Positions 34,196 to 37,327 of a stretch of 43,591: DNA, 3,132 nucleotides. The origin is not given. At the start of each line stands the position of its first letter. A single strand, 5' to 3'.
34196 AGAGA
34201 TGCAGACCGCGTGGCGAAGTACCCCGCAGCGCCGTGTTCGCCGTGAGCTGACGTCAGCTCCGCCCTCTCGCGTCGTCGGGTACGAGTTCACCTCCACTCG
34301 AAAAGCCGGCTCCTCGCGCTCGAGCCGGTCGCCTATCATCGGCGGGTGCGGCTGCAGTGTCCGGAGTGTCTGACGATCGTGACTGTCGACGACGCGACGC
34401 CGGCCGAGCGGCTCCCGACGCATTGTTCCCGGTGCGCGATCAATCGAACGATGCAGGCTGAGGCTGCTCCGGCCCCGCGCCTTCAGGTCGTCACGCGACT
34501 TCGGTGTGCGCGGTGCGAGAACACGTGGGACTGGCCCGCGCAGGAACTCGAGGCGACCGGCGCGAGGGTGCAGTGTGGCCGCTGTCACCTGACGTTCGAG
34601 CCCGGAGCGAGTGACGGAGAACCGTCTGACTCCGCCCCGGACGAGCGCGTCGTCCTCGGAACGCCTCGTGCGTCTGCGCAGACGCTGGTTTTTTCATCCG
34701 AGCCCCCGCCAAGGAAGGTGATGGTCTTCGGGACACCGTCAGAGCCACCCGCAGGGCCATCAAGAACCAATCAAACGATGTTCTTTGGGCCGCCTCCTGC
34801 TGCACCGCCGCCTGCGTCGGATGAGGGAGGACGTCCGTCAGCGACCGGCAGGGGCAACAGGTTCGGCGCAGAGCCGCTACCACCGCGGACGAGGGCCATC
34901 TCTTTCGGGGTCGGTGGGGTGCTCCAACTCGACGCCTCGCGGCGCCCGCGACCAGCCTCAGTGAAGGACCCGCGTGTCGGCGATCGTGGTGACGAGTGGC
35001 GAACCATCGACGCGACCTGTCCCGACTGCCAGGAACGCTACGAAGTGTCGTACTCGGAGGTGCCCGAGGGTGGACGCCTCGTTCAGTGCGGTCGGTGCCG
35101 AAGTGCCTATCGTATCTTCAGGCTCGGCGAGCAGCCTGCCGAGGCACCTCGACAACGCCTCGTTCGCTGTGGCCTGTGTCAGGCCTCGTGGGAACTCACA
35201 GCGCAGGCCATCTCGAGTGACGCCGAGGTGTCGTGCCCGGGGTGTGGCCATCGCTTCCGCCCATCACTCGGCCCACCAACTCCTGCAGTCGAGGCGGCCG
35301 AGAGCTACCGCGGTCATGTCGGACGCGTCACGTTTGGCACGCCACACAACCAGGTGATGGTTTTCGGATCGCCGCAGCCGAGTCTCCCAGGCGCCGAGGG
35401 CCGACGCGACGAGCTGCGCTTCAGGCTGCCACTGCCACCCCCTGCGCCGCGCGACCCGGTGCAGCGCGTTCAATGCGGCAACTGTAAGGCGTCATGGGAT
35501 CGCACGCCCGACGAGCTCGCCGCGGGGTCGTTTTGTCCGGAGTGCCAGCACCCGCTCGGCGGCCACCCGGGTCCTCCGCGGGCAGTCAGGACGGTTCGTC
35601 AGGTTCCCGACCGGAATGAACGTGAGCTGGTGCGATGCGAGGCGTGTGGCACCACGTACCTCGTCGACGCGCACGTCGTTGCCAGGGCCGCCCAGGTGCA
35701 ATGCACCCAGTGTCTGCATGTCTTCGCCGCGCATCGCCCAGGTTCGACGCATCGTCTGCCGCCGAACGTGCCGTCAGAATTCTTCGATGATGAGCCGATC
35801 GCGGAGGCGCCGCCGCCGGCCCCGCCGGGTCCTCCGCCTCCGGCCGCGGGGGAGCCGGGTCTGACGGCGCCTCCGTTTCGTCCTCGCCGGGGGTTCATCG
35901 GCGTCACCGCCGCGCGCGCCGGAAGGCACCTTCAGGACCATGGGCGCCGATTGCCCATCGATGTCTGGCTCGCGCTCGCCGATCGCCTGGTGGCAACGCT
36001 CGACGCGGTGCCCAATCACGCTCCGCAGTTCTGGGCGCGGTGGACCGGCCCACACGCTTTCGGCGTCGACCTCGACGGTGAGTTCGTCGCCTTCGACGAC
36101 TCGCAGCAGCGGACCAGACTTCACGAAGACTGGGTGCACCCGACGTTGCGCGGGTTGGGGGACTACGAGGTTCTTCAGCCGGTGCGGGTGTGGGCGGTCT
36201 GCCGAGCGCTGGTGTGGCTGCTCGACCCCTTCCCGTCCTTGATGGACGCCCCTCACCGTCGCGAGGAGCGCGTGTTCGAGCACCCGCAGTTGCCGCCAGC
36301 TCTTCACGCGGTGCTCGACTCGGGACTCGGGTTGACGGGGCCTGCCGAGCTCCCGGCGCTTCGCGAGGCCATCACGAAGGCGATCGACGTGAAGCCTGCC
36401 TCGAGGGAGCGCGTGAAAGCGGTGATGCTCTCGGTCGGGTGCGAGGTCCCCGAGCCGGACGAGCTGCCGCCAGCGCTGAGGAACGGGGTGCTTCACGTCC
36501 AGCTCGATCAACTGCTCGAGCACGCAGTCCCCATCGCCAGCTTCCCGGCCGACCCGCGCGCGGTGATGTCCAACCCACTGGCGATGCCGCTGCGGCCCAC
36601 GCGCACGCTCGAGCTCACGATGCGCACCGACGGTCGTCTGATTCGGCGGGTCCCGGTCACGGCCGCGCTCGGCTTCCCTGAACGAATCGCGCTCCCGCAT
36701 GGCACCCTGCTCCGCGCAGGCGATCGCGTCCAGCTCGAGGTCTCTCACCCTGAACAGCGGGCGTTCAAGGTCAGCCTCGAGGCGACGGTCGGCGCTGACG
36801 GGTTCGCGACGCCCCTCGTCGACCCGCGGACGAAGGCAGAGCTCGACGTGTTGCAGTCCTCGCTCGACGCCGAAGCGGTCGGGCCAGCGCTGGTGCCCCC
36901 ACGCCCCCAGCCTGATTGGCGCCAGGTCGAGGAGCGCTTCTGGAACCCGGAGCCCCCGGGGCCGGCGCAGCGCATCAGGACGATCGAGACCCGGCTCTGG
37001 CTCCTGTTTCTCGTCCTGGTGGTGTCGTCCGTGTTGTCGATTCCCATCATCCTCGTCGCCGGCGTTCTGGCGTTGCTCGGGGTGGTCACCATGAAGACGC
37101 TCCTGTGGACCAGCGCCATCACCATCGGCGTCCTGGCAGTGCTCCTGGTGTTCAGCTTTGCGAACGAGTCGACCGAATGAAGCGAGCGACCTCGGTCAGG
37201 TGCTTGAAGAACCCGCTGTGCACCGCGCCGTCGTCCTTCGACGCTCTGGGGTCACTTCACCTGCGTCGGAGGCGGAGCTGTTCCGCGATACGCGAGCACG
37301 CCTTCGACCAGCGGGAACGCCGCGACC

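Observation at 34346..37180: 944-aa protein with six zinc ribbons and a C-terminal membrane anchor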

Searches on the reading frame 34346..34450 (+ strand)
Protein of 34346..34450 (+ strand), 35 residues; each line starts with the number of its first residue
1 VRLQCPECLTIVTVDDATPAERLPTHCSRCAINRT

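Call 42: search_protein_families(library=pfam, proteins=[window:34346-34450:+], max_evalue=1)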
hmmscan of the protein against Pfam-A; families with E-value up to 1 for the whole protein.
window:34346-34450:+ (35 aa): 6 families
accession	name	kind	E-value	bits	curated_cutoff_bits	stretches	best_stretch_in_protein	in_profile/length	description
PF13717.11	Zn_ribbon_4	-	0.00015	22.1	30.3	1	1-30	1-31/36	zinc-ribbon domain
PF02069.22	Metallothio_Pro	-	0.028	15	33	1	1-31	5-35/51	Prokaryotic metallothionein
PF24441.1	DUF7560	-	0.034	14.3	27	1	2-30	5-33/44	Family of unknown function (DUF7560)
PF21344.3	Zn_ribbon_LysW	-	0.052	13.6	27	1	4-30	2-27/46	Alpha-aminoadipate carrier protein LysW-like, globular domain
PF25206.1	DUF7836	-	0.37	11.1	26.7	1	2-34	7-40/59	Domain of unknown function (DUF7836)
PF13719.11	Zn_ribbon_5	-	0.42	10.9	29.3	0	1-18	1-18/37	zinc-ribbon domain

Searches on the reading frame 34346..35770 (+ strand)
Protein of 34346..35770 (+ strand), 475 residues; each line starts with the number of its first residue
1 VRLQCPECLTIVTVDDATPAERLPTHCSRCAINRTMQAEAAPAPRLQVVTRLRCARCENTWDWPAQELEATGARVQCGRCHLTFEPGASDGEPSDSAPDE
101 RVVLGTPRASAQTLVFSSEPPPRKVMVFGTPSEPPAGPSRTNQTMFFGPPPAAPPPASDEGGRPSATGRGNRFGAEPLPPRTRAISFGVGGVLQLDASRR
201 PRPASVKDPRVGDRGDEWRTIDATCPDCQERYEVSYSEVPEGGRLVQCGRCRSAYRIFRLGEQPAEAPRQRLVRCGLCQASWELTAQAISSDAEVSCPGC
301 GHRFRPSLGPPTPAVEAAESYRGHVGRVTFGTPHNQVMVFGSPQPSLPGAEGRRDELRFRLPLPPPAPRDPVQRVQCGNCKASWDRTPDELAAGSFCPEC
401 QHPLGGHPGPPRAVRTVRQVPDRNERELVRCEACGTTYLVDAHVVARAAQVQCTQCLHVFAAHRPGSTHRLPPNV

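Call 81: search_solved_structures(query=window:34346-35770:+, max_evalue=10, show_alignments=4)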
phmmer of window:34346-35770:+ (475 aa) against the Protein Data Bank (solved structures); distinct sequences matched with E-value up to 10: 2.
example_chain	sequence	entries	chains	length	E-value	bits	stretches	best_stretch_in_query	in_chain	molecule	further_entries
2nb9_A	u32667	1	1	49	0.00034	22.7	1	223-260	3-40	Uncharacterized protein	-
9hcg_t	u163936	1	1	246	1.1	11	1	246-291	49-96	rRNA methyltransferase 2, mitochondrial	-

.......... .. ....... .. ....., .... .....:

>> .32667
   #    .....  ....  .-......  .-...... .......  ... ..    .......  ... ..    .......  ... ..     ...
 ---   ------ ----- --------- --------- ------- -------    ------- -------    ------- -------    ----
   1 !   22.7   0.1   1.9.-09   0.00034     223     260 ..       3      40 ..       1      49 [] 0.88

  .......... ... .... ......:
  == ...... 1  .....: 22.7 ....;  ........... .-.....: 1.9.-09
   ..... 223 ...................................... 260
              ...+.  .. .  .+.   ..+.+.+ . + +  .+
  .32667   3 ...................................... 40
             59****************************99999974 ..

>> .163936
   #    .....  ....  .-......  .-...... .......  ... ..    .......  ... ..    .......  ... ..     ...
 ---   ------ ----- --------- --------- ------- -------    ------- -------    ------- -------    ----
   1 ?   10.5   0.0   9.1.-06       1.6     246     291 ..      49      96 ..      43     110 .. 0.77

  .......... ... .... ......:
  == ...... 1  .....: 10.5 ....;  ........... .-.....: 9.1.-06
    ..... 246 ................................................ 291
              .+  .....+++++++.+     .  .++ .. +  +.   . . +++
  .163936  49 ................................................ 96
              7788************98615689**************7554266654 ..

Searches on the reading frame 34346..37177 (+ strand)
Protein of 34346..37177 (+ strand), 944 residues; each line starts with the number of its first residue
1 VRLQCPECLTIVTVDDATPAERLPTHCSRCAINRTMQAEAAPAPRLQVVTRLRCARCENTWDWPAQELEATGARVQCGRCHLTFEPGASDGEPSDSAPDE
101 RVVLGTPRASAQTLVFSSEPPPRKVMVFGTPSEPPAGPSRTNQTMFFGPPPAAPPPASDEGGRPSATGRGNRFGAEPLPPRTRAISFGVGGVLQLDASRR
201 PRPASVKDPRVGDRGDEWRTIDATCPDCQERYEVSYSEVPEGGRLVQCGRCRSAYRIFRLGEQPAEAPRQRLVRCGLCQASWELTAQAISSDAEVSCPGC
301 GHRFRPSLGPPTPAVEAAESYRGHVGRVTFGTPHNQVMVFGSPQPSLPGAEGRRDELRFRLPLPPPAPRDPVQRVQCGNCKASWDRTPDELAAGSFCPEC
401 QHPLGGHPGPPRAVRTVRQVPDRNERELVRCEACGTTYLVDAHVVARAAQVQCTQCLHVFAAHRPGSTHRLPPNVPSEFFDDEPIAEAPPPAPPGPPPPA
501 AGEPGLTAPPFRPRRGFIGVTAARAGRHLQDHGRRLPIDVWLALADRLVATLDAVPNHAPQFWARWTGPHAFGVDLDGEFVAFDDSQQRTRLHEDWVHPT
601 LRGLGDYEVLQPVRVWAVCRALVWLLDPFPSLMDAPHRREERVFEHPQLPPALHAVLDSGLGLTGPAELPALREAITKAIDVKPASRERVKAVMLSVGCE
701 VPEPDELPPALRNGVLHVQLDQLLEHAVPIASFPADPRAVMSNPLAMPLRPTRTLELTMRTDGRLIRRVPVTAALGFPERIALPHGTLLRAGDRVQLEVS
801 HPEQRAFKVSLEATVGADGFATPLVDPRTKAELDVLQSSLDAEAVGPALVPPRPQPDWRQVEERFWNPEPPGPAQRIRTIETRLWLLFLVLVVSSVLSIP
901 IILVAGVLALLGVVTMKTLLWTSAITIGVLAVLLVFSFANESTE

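Call 4: search_protein_families(library=pfam, proteins=[window:34346-37177:+], max_evalue=1)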
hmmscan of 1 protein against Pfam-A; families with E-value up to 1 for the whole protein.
window:34346-37177:+ (944 aa): 7 families
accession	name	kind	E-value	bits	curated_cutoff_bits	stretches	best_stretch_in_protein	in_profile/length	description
PF13717.11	Zn_ribbon_4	-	8.4e-23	80.5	30.3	4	223-252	3-32/36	zinc-ribbon domain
PF13719.11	Zn_ribbon_5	-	1.2e-10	41.4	29.3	3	429-462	3-37/37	zinc-ribbon domain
PF25206.1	DUF7836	-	2e-10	40.8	26.7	3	221-257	6-42/59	Domain of unknown function (DUF7836)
PF25491.1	CCHC_BCL-11A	-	0.043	14.3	27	0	75-84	2-11/28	BCL-11A-like CCHC zinc finger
PF23499.1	YnfU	-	0.044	14.1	27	1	219-253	13-46/49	YnfU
PF23137.1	HVO_0758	-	0.045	14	27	1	369-401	15-49/55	HVO_0758 mu-protein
PF21344.3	Zn_ribbon_LysW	-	0.93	9.6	27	0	4-23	2-22/46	Alpha-aminoadipate carrier protein LysW-like, globular domain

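Call 5: search_protein_families(library=ncbifam, proteins=[window:34346-37177:+], max_evalue=1)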
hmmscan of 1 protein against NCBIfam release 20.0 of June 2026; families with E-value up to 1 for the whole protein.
window:34346-37177:+ (944 aa): 3 families
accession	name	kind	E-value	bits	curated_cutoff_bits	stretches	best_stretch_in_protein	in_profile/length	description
TIGR02098.1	MJ0042_CXXC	domain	6.7e-18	64.1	20.9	3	223-252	3-32/38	MJ0042-type zinc finger domain-containing protein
NF038384.1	zinc_YnfU_fam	subfamily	0.00033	20.2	36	2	219-256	13-49/52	YnfU family zinc-binding protein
NF041070.1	carrier_LysW_Arch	domain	0.002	18.1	75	0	422-442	16-37/57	alpha-aminoadipate/glutamate carrier protein LysW/ArgW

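Call 10: find_homologous_proteins(query=window:34346-37177:+, max_evalue=0.00001)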
Query window:34346-37177:+ (944 aa): 5 proteins with E <= 0.00001 among 8000 candidates.
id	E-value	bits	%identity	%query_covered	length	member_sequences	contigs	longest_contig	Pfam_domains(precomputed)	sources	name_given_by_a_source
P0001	0.0e+0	1356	98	64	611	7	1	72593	PF13717.12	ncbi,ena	-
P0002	0.0e+0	1134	82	67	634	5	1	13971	PF13719.11,PF13717.12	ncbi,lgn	-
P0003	4.1e-274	930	59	80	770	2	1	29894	PF13717.12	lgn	-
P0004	3.1e-155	537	53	35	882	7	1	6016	PF13719.11,PF13717.12,PF25206.2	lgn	-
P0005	2.7e-130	454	39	73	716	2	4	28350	PF13717.12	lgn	-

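Call 13: find_encoding_contigs(protein=P0001, flank=10000, max_places=3)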
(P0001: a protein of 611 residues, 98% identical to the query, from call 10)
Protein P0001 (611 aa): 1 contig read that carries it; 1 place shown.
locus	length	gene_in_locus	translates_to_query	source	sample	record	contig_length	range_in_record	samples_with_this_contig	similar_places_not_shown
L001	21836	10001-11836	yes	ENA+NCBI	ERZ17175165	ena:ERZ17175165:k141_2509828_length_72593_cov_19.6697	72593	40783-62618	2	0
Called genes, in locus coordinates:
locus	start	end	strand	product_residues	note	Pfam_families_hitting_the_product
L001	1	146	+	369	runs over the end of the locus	-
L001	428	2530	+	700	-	PF00526:Dicty_CTDC (weak)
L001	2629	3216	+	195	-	PF08212:Lipocalin_2, PF00061:Lipocalin (weak)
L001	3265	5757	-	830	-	PF00069:Pkinase, PF07714:PK_Tyr_Ser-Thr, PF01636:APH (faint)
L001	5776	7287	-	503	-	PF00324:AA_permease, PF13520:AA_permease_2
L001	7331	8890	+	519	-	-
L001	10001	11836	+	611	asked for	PF13717:Zn_ribbon_4 (weak)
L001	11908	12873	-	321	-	-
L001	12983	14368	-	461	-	PF13415:Beta-prop_FBX42 (weak), PF13854:Kelch_HCF (weak), PF24981:Beta-prop_ATRN-LZTR1, PF24681:Kelch_KLHDC2_KLHL20_DRC7, PF13415:Beta-prop_FBX42, PF24681:Kelch_KLHDC2_KLHL20_DRC7, PF24981:Beta-prop_ATRN-LZTR1, PF24681:Kelch_KLHDC2_KLHL20_DRC7, +2 more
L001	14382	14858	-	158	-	-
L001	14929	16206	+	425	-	-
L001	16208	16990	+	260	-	-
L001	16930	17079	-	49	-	-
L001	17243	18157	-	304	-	-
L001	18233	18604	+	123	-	PF07238:PilZ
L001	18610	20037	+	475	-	PF00672:HAMP, PF00512:HisKA, PF02518:HATPase_c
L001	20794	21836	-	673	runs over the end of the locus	PF00497:SBP_bac_3, PF10613:Lig_chan-Glu_bd (weak), PF12974:Phosphonate-bd (weak), PF01464:SLT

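Call 14: find_encoding_contigs(protein=P0003, flank=10000, max_places=3)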
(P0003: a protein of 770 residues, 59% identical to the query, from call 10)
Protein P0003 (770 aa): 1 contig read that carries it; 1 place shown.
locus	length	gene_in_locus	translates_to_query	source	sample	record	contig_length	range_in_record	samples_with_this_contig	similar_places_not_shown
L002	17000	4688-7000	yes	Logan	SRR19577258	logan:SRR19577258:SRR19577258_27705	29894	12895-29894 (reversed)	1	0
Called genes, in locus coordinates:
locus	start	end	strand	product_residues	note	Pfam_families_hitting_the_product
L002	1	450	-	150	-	?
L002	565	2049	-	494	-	PF00324:AA_permease, PF13520:AA_permease_2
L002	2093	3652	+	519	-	-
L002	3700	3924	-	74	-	-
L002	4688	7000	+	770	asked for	PF13717:Zn_ribbon_4 (faint)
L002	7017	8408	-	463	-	PF13854:Kelch_HCF, PF24981:Beta-prop_ATRN-LZTR1, PF01344:Kelch_1 (faint), PF13415:Beta-prop_FBX42, PF24681:Kelch_KLHDC2_KLHL20_DRC7, PF13415:Beta-prop_FBX42, PF24681:Kelch_KLHDC2_KLHL20_DRC7, PF24981:Beta-prop_ATRN-LZTR1, +1 more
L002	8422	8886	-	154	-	-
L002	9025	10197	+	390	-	-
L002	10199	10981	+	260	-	-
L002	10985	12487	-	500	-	-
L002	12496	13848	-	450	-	PF07586:HXXSHH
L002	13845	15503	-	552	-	PF07637:PSD5, PF07631:PSD4, PF07627:PSCyt3, PF07624:PSD2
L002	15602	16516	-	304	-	-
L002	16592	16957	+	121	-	PF07238:PilZ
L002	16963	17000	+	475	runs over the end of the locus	PF00672:HAMP, PF00512:HisKA, PF02518:HATPase_c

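Call 15: find_encoding_contigs(protein=P0005, flank=10000, max_places=3)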
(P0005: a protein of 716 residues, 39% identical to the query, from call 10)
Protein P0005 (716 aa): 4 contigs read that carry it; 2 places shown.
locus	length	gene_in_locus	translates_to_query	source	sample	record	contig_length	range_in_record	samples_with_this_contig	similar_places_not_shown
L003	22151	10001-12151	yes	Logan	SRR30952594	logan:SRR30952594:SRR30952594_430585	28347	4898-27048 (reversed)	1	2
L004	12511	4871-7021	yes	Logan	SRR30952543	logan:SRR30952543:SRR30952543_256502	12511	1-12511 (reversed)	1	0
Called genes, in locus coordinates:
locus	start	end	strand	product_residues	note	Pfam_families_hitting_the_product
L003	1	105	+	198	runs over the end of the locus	PF01252:Peptidase_A8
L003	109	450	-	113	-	PF00034:Cytochrom_C, PF13442:Cytochrome_CBB3 (weak)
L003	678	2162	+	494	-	PF00070:Pyr_redox (weak), PF01266:DAO (weak), PF01494:FAD_binding_3, PF07992:Pyr_redox_2 (faint), PF13450:NAD_binding_8 (weak)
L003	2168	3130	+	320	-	-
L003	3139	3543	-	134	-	-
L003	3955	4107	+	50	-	PF09234:DUF1963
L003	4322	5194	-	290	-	-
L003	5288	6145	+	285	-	PF04294:VanW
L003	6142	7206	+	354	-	-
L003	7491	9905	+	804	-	-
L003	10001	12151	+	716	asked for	PF13717:Zn_ribbon_4 (faint)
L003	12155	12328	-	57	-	-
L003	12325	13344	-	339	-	PF00089:Trypsin, PF13365:Trypsin_2, PF17820:PDZ_6 (faint), PF13180:PDZ_2 (weak)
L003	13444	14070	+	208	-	PF19681:DUF6183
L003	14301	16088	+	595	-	-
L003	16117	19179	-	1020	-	PF17963:Big_9, PF01436:NHL (weak)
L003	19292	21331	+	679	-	-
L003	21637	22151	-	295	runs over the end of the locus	PF01073:3Beta_HSD (weak), PF01370:Epimerase, PF04321:RmlD_sub_bind, PF05368:NmrA (weak), PF07993:NAD_binding_4 (faint), PF13460:NAD_binding_10, PF16363:GDP_Man_Dehyd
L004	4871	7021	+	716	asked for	PF13717:Zn_ribbon_4 (faint)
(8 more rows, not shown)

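Call 18: search_protein_families(library=pfam, proteins=[L003:7491-9902:+], max_evalue=10)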
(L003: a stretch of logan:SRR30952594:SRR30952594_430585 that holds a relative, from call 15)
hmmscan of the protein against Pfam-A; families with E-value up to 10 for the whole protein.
L003:7491-9902:+ (804 aa): 0 families

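Call 76: list_cluster_members(proteins=[P0001, P0002, P0004, P0005, P0011, P0017, P0021, P0026, P0030, P0034])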
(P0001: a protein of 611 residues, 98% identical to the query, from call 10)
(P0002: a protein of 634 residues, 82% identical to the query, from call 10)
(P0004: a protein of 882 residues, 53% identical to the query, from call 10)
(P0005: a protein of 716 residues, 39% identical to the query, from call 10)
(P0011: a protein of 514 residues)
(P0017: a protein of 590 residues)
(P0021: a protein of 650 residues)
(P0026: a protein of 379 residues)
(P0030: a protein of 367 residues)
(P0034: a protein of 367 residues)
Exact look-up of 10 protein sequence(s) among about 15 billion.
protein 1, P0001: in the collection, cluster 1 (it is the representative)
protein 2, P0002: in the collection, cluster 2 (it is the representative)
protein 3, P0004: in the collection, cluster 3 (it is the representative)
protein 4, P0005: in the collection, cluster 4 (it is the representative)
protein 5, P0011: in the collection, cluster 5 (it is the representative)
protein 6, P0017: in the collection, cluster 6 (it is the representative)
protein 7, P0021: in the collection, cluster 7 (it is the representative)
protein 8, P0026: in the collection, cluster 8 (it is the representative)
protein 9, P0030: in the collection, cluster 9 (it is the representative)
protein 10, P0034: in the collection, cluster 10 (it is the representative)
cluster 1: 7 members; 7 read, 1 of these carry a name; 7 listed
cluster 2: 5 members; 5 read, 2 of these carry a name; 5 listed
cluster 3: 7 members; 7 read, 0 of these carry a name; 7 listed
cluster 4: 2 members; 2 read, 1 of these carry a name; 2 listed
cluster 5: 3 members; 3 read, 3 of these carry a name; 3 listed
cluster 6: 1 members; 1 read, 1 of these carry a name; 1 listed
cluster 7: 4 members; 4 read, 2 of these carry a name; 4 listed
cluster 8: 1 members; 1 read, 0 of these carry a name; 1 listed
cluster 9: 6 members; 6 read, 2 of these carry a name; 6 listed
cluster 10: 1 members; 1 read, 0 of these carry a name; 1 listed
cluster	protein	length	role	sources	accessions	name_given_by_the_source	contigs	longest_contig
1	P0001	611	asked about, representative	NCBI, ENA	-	-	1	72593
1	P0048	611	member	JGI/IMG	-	predicted Zn finger-like uncharacterized protein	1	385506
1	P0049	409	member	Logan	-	-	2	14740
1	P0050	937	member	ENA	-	-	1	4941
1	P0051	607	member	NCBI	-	-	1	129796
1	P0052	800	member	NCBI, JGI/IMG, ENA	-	-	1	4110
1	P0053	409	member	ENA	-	-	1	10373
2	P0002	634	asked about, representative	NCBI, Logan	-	-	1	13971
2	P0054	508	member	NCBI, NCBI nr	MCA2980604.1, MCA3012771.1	MAG: hypothetical protein INH41_10285 [Myxococcaceae bacterium] | hypothetical protein [Myxococcaceae bacterium]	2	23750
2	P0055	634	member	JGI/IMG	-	predicted Zn finger-like uncharacterized protein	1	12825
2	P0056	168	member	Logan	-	-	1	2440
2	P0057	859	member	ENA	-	-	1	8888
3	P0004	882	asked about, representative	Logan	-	-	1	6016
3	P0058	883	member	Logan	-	-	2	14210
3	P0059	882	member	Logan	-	-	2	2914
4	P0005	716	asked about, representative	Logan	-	-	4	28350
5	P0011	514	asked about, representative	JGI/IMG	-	hypothetical protein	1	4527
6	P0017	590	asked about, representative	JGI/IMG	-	hypothetical protein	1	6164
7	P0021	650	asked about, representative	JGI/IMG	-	hypothetical protein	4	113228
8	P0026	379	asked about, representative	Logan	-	-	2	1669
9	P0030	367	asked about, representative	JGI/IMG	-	serine/threonine protein kinase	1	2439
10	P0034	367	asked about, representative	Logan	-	-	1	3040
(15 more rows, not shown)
